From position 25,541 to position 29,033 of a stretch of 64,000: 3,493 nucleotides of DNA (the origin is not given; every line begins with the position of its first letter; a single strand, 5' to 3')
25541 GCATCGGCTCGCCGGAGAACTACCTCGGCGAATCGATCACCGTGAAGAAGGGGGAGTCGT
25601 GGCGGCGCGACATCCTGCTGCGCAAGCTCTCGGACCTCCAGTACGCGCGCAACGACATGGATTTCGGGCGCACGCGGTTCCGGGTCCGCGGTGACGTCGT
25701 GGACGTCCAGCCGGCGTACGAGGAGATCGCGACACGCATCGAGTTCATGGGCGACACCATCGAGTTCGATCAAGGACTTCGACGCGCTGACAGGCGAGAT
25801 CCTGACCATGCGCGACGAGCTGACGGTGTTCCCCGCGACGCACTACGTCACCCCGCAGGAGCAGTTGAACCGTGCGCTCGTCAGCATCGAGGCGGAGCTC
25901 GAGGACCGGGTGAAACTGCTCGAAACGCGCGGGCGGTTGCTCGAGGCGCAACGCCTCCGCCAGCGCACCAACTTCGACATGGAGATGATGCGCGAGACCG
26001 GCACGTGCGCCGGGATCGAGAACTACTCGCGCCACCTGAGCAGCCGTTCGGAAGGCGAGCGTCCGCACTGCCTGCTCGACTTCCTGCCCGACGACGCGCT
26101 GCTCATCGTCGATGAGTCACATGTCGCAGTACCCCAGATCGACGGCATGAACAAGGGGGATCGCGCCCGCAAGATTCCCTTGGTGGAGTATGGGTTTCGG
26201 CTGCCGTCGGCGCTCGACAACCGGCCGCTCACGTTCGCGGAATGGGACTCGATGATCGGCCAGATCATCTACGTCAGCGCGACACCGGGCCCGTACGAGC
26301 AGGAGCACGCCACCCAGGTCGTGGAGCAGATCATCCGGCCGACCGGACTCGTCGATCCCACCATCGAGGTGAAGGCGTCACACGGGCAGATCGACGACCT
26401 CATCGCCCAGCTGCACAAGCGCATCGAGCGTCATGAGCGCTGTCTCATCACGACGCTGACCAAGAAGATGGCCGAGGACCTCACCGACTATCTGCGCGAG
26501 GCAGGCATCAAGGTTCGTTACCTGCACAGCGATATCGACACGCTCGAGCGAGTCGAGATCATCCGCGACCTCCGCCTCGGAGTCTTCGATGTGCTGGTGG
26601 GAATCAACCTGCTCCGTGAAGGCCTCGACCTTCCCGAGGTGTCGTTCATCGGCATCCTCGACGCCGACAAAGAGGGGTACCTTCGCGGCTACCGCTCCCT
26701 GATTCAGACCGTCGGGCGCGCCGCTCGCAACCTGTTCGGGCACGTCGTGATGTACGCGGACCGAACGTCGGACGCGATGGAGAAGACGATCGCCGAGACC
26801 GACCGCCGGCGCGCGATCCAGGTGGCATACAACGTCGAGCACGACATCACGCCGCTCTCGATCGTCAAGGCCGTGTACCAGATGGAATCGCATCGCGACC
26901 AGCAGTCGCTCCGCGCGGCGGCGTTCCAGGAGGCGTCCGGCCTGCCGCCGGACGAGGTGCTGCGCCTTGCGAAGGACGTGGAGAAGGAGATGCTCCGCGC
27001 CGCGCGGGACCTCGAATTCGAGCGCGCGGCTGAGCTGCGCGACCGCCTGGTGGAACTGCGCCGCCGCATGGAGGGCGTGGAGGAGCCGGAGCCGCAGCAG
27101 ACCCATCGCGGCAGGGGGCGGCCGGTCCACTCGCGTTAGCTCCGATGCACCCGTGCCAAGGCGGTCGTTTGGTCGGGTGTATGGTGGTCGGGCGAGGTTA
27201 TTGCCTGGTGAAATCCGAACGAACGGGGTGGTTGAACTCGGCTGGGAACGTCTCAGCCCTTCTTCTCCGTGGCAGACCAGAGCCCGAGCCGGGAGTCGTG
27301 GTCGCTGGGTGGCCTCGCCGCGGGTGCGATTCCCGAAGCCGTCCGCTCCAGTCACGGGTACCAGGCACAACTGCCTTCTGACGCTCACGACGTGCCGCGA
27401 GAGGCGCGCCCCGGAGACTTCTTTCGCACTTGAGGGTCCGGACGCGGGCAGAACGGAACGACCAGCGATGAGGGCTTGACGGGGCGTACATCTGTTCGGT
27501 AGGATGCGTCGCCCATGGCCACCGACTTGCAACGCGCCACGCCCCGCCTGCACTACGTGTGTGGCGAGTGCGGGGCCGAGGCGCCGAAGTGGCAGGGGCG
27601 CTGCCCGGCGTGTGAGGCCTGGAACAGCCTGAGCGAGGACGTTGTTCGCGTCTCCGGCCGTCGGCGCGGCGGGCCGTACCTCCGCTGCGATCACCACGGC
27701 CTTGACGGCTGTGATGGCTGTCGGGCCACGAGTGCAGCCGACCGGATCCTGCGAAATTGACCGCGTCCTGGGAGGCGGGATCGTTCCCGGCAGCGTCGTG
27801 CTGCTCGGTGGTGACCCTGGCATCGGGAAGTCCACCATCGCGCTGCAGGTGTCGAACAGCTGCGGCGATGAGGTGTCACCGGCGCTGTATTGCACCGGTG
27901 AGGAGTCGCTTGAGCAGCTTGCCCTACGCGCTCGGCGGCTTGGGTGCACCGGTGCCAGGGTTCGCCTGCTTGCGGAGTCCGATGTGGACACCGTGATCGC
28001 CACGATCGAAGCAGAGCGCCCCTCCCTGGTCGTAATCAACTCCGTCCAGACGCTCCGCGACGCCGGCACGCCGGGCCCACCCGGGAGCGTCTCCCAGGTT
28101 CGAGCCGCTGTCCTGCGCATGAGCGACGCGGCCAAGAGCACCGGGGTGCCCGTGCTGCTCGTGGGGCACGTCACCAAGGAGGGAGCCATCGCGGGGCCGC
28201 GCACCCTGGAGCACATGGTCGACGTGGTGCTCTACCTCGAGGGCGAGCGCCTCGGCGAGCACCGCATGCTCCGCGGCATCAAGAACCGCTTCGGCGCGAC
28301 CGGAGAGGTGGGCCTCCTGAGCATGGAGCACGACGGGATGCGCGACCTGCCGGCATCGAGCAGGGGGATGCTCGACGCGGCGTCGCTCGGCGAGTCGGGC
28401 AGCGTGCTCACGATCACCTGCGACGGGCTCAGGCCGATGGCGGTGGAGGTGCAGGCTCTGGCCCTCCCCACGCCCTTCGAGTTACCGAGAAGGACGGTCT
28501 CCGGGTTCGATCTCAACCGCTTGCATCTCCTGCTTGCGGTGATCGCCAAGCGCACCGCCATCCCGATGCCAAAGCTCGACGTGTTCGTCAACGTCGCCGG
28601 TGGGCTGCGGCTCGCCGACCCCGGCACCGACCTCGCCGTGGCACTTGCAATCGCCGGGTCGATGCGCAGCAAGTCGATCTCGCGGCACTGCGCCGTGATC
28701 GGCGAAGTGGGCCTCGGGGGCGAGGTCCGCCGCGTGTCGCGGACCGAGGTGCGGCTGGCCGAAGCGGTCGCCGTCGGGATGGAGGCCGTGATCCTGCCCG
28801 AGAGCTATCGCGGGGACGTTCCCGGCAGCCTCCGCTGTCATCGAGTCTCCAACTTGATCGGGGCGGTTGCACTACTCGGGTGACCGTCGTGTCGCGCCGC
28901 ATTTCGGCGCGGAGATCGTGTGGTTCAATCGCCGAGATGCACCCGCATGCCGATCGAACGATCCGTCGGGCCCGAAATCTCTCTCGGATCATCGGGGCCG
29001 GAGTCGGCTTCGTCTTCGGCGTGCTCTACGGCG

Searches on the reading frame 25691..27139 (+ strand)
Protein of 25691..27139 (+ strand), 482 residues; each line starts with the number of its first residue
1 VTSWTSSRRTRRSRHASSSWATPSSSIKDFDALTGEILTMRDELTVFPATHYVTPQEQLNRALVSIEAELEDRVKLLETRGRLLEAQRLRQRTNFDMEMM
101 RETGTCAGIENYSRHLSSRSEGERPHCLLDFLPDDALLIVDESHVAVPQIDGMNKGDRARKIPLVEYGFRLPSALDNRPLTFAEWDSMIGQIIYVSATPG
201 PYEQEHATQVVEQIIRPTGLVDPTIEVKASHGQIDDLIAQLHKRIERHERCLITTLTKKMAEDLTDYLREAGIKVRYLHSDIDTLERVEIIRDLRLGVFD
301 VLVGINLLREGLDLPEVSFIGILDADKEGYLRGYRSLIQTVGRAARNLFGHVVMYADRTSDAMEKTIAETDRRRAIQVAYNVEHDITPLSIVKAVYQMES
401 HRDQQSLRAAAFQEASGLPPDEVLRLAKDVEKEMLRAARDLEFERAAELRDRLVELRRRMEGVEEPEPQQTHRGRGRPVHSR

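Call 80: search_protein_families(library=pfam, proteins=[window:25691-27139:+], max_evalue=0.00001)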
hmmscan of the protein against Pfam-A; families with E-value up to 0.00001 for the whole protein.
window:25691-27139:+ (482 aa): 3 families
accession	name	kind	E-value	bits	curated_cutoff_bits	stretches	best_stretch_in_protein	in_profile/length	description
PF00271.37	Helicase_C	-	1.3e-19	70.9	23.5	1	237-347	6-109/110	Helicase conserved C-terminal domain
PF12344.14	UvrB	-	1e-18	67.3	27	1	354-395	1-42/43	Ultra-violet resistance protein B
PF02151.25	UVR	-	4.2e-07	29.9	21.5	1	426-458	3-35/36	UvrB/uvrC motif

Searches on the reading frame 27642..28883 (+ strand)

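Call 80: search_protein_families(library=pfam, proteins=[window:27642-28883:+], max_evalue=0.00001)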
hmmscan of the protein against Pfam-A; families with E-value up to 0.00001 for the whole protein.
window:27642-28883:+ (413 aa): 3 families
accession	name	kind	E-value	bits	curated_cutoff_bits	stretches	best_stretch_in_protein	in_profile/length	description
PF13481.12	AAA_25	-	3.5e-13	50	27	1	43-182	25-195/195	AAA domain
PF06745.19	ATPase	-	8.7e-12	45.3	26.6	1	33-102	2-72/231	KaiC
PF13541.12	ChlI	-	1.9e-07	31.5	27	1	304-387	35-119/121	Subunit ChlI of Mg-chelatase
